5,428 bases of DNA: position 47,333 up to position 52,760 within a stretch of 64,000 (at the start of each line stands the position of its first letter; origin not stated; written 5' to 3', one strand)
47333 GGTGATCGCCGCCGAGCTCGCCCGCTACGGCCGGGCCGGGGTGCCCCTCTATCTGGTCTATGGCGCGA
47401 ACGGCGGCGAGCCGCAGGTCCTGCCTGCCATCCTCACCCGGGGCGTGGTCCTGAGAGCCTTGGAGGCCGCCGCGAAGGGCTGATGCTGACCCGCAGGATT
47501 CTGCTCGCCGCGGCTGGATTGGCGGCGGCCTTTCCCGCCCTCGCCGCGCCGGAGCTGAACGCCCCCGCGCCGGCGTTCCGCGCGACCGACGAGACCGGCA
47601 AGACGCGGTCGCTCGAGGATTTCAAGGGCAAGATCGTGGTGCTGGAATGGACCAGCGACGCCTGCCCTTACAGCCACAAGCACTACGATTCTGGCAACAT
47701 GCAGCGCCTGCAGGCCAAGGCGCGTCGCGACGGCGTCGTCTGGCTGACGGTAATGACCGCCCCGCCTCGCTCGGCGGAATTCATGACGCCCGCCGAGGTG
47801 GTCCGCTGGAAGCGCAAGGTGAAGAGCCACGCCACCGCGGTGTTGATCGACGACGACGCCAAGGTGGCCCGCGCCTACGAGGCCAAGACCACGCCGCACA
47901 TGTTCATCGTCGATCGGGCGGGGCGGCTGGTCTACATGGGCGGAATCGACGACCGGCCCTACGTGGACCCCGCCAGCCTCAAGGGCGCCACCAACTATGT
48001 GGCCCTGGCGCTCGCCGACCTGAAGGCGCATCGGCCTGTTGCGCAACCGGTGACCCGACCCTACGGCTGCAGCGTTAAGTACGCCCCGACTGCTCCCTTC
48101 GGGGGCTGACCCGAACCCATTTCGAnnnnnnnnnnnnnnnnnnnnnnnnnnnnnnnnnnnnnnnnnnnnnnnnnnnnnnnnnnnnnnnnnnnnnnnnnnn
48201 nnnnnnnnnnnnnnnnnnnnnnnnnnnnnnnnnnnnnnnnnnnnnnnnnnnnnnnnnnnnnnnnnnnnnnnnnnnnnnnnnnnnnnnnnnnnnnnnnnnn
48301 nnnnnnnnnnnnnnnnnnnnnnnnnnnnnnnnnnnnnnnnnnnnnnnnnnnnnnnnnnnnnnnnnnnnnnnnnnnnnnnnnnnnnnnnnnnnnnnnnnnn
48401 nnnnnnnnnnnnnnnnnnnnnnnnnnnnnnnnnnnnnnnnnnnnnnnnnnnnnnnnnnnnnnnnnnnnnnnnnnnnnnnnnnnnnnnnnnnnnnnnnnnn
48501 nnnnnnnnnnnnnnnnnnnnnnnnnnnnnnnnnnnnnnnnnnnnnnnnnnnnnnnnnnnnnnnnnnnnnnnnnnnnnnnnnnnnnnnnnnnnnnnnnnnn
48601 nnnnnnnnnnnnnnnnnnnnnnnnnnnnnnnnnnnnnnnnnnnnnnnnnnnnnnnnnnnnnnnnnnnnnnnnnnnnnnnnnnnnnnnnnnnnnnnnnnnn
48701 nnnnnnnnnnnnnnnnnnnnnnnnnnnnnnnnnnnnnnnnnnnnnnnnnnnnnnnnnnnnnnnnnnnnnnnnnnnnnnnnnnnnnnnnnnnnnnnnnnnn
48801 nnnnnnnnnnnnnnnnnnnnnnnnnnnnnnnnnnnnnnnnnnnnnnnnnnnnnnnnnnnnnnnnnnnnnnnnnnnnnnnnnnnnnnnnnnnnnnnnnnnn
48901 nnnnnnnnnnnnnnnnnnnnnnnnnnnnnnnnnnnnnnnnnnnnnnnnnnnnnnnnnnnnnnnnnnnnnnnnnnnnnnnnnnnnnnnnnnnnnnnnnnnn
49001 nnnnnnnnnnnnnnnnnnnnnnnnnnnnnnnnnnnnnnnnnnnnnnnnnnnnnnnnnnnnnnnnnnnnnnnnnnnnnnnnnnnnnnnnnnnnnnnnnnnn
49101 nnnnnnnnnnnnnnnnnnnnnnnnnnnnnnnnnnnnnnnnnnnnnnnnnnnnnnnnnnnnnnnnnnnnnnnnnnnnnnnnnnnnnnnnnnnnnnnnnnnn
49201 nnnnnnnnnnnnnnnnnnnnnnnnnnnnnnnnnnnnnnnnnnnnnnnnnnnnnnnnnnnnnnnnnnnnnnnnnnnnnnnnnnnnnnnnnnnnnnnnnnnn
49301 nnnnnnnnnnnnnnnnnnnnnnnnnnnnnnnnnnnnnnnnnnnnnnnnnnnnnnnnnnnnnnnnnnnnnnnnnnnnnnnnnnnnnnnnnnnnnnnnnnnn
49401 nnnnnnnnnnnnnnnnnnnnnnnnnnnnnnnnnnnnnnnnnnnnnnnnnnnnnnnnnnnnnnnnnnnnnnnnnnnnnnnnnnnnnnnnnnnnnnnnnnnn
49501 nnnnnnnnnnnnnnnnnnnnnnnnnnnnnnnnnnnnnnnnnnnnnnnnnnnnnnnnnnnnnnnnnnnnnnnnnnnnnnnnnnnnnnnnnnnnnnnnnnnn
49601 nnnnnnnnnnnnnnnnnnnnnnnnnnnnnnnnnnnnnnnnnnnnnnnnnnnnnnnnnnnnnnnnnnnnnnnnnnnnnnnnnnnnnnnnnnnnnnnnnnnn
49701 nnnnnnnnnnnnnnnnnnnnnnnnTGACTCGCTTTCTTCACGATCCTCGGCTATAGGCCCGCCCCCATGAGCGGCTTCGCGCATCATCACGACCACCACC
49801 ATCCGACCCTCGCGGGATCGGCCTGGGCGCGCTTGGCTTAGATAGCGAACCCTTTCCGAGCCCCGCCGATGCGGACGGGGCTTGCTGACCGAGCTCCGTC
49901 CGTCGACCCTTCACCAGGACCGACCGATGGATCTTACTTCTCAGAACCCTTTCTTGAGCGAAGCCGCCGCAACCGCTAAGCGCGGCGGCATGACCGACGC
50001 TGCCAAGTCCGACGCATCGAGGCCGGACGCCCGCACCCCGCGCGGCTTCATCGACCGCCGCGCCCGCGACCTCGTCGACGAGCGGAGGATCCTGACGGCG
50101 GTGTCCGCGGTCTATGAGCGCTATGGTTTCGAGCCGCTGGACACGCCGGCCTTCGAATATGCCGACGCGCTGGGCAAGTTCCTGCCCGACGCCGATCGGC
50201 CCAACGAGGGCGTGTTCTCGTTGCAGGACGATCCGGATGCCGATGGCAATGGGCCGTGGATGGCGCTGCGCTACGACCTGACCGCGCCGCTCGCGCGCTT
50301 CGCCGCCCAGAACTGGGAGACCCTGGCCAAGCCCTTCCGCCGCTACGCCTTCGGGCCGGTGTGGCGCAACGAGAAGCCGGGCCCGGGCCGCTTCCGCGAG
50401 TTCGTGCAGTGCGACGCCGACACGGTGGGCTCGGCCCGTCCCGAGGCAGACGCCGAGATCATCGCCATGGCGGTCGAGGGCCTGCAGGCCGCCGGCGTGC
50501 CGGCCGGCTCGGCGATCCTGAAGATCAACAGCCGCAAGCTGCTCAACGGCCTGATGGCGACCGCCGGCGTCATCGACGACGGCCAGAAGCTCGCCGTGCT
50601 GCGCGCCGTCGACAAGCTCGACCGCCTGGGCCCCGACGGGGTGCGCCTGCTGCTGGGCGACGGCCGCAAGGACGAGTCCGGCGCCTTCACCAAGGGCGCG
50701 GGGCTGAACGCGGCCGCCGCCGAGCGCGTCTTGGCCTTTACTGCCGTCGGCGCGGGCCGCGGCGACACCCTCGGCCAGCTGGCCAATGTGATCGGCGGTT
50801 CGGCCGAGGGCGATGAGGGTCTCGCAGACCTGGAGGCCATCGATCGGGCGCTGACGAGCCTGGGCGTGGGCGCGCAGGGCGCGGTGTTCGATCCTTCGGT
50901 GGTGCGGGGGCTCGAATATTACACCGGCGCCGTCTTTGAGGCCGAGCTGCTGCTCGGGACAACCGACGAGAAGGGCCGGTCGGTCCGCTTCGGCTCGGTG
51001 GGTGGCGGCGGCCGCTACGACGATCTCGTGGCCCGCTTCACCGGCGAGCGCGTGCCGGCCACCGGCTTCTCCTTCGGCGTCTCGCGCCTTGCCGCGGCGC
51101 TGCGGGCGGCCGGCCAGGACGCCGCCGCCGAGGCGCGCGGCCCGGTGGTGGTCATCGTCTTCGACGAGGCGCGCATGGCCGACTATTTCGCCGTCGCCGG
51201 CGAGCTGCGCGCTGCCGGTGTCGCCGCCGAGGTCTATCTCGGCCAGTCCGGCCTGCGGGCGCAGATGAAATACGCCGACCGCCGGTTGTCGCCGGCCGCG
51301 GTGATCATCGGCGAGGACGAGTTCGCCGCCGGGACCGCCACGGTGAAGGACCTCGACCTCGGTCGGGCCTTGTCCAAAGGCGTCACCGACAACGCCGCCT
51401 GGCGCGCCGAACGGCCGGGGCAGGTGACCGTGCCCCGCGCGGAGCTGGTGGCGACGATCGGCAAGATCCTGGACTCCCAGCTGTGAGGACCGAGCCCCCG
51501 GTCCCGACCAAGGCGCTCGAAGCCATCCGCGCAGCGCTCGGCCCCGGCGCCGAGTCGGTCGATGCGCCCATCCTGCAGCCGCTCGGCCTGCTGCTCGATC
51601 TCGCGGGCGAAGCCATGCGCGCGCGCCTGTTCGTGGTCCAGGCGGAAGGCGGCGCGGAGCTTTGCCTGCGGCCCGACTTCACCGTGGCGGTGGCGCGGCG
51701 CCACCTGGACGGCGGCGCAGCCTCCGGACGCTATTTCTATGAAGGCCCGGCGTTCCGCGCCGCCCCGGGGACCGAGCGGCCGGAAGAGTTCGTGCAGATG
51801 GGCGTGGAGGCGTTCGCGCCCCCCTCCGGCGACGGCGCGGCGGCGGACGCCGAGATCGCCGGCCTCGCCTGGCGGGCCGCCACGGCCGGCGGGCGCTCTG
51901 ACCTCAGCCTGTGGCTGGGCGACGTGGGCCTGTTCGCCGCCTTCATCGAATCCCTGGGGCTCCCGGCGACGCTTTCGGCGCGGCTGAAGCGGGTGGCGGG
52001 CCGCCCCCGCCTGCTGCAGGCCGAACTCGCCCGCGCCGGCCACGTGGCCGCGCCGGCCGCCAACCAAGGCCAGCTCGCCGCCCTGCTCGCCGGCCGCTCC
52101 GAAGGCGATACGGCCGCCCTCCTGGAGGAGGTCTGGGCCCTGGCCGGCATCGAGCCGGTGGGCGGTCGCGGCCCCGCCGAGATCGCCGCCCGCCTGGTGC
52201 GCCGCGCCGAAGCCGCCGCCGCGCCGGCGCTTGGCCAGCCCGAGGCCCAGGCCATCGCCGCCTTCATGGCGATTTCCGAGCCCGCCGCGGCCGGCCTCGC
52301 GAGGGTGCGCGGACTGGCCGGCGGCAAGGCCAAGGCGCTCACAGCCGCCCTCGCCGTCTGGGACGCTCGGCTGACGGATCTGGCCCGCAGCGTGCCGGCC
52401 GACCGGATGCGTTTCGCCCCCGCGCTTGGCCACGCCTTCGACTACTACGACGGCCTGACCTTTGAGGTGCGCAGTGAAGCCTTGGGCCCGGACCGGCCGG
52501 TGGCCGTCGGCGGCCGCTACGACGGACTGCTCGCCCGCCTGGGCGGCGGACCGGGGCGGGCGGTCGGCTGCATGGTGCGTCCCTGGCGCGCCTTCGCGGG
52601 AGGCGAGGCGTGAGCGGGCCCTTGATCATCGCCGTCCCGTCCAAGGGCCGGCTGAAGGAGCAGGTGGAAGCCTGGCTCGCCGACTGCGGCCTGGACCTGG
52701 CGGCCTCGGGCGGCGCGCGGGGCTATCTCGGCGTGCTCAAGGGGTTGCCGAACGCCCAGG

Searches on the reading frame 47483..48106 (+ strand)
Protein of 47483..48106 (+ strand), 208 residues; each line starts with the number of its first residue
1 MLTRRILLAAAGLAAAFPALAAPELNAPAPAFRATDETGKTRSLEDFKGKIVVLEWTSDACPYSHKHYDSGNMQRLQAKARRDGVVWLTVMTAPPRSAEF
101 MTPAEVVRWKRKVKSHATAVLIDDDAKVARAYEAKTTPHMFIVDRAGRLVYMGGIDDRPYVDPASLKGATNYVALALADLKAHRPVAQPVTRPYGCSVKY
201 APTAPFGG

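Call 18: search_protein_families(library=pfam, proteins=[window:47483-48106:+], max_evalue=0.01)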
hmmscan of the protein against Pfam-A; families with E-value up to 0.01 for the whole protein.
window:47483-48106:+ (208 aa): 3 families
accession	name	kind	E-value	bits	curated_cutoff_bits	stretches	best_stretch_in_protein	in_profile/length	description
PF00578.27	AhpC-TSA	-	6.6e-14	52.4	26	1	27-151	3-123/124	AhpC/TSA family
PF08534.16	Redoxin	-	1.4e-11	44.8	26.6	1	26-153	3-132/148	Redoxin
PF13098.12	Thioredoxin_2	-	0.00032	21.4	27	1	48-149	4-87/104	Thioredoxin-like domain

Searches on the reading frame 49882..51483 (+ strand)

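Call 54: search_protein_families(library=pfam, proteins=[window:49882-51483:+], max_evalue=0.001)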
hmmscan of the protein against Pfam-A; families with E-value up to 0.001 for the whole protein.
window:49882-51483:+ (534 aa): 2 families
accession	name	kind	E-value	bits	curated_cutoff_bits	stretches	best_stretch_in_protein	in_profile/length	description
PF13393.11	tRNA-synt_His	-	1.2e-40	140.1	25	1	62-403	8-308/308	Histidyl-tRNA synthetase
PF03129.25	HGTP_anticodon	-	5e-10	39.8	21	1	422-495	2-78/94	Anticodon binding domain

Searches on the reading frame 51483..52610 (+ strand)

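Call 54: search_protein_families(library=pfam, proteins=[window:51483-52610:+], max_evalue=0.001)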
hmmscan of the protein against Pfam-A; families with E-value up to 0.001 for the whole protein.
window:51483-52610:+ (376 aa): 1 family
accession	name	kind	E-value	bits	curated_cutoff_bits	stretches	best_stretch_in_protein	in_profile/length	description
PF13393.11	tRNA-synt_His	-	2.2e-29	103.2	25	2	24-205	30-211/308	Histidyl-tRNA synthetase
